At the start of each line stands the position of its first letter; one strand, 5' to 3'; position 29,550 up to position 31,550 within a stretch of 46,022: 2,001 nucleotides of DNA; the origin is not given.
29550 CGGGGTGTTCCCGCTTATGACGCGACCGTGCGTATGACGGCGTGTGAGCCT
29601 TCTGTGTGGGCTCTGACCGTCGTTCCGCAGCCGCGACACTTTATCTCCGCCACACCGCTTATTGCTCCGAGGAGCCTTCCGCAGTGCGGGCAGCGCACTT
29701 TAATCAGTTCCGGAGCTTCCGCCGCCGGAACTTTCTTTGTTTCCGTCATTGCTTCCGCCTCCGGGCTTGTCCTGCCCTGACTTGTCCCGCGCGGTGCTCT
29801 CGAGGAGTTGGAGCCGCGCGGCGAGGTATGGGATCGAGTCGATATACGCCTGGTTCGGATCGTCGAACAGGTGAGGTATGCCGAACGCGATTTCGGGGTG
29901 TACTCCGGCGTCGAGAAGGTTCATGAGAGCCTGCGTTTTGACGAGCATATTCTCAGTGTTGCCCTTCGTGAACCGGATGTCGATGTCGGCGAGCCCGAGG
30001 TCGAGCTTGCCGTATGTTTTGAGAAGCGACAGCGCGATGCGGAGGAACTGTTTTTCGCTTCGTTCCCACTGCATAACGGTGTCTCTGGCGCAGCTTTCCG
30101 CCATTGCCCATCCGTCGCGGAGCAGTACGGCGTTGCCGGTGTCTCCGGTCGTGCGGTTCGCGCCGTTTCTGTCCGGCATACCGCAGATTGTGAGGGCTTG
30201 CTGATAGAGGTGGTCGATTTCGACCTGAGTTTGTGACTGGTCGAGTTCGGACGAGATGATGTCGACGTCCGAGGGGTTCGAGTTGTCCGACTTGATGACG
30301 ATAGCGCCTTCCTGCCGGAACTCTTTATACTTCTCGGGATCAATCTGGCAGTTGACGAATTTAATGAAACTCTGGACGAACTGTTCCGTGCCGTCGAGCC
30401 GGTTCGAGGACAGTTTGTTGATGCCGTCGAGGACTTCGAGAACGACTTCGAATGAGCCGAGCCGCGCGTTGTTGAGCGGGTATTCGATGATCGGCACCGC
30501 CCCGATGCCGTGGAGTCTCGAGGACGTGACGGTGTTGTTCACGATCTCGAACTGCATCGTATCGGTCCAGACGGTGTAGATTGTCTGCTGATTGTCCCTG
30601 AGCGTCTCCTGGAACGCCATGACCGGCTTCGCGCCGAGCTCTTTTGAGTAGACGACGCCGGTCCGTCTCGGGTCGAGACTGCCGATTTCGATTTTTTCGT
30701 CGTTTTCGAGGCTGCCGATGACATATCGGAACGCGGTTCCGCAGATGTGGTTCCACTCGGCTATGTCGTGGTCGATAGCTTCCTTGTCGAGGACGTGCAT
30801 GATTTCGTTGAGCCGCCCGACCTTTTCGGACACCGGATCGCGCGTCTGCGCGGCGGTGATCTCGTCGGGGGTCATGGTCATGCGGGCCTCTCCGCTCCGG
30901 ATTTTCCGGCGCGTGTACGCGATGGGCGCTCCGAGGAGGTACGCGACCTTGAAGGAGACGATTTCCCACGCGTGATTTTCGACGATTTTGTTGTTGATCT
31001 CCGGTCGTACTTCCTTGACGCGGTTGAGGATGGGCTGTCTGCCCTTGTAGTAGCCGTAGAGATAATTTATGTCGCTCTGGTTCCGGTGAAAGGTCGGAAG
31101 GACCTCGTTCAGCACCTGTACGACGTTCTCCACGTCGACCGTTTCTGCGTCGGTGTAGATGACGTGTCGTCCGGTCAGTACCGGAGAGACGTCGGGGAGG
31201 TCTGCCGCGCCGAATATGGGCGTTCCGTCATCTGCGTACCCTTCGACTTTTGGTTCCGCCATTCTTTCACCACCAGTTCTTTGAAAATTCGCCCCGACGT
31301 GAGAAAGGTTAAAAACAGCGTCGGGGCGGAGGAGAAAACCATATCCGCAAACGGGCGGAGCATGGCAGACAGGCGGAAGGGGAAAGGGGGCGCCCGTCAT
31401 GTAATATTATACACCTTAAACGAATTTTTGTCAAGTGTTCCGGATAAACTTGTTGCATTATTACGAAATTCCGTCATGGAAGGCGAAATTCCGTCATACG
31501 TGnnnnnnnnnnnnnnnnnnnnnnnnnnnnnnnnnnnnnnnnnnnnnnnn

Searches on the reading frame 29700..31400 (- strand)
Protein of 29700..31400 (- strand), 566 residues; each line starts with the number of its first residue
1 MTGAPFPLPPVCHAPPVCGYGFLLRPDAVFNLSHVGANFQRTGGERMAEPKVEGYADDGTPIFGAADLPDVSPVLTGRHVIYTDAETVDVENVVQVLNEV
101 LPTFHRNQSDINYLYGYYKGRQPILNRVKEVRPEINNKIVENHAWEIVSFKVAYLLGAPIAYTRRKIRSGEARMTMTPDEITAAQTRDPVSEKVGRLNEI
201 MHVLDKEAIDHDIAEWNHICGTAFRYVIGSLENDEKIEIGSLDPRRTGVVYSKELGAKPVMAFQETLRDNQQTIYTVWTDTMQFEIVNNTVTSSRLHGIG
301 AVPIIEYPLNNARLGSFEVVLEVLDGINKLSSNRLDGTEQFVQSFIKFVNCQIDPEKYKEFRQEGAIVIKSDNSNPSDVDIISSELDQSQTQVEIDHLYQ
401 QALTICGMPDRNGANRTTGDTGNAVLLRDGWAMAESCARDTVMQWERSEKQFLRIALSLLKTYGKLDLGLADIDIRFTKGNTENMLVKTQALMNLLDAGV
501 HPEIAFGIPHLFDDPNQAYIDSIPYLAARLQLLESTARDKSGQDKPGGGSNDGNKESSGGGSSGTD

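Call 50: search_dna_similar(query=window:29700-31400:-, collection=phages, mode=protein, max_rows=12)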
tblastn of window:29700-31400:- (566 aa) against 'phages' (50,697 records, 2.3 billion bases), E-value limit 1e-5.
Records with a match: 205; places in all: 205; records where one place covers at least 80% of the query: 6.
Best place of each record, by identity: 95-99% 1; <60% 204.
By first word of the organism name: Streptococcus 74; Clostridium 33; Staphylococcus 31; Listeria 16; Bacillus 10; Bacteriophage 8; Oenococcus 8; Brochothrix 6; Enterococcus 6; Latilactobacillus 2; and 8 more.
By host as written in the record: Clostridium sporogenes ATCC-15579 30; - 22; Staphylococcus pseudintermedius 15; Staphylococcus pseudintermedius E140 5; Brochothrix thermosphacta 5; Listeria monocytogenes 5; Streptococcus mitis 3; Bacillus cereus 3; and 90 more.
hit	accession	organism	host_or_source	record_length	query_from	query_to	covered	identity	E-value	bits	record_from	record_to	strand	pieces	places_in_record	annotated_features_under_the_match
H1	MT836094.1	Bacteriophage sp.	human fecal samples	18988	5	546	96%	95.8%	0e+0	1039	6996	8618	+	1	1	record has no annotation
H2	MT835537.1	Bacteriophage sp.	human fecal samples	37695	75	525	80%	44.3%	1e-108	363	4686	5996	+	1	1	record has no annotation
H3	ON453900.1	Clostridium phage Maintenon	[Clostridium] innocuum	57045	107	529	75%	41.8%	6e-98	332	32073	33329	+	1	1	portal protein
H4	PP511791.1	Dulem virus 39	Propithecus coquereli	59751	77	522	79%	38.0%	6e-81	283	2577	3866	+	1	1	portal protein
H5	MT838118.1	Bacteriophage sp.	human fecal samples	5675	77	527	80%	36.9%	1e-79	278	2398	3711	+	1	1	record has no annotation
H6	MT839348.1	Bacteriophage sp.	human fecal samples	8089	51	544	87%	32.3%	5e-76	268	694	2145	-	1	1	record has no annotation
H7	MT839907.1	Bacteriophage sp.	human fecal samples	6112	75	528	80%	27.8%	5e-31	134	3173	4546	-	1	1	record has no annotation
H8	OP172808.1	Eggerthella phage EL753P1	Eggerthella lenta DA753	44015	75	531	81%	27.4%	7e-33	140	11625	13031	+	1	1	hypothetical protein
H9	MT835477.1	Bacteriophage sp.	human fecal samples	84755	75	528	80%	25.4%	1e-22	108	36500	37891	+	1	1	record has no annotation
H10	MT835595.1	Bacteriophage sp.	human fecal samples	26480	114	518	72%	24.8%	2e-17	92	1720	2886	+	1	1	record has no annotation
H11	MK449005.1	Streptococcus phage Javan74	Streptococcus anginosus J4211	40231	114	516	71%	24.6%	8e-17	91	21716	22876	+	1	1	portal protein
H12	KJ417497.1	Streptococcus phage Spn1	Streptococcus pneumoniae P1121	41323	103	495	69%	24.7%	5e-18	94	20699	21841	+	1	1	portal protein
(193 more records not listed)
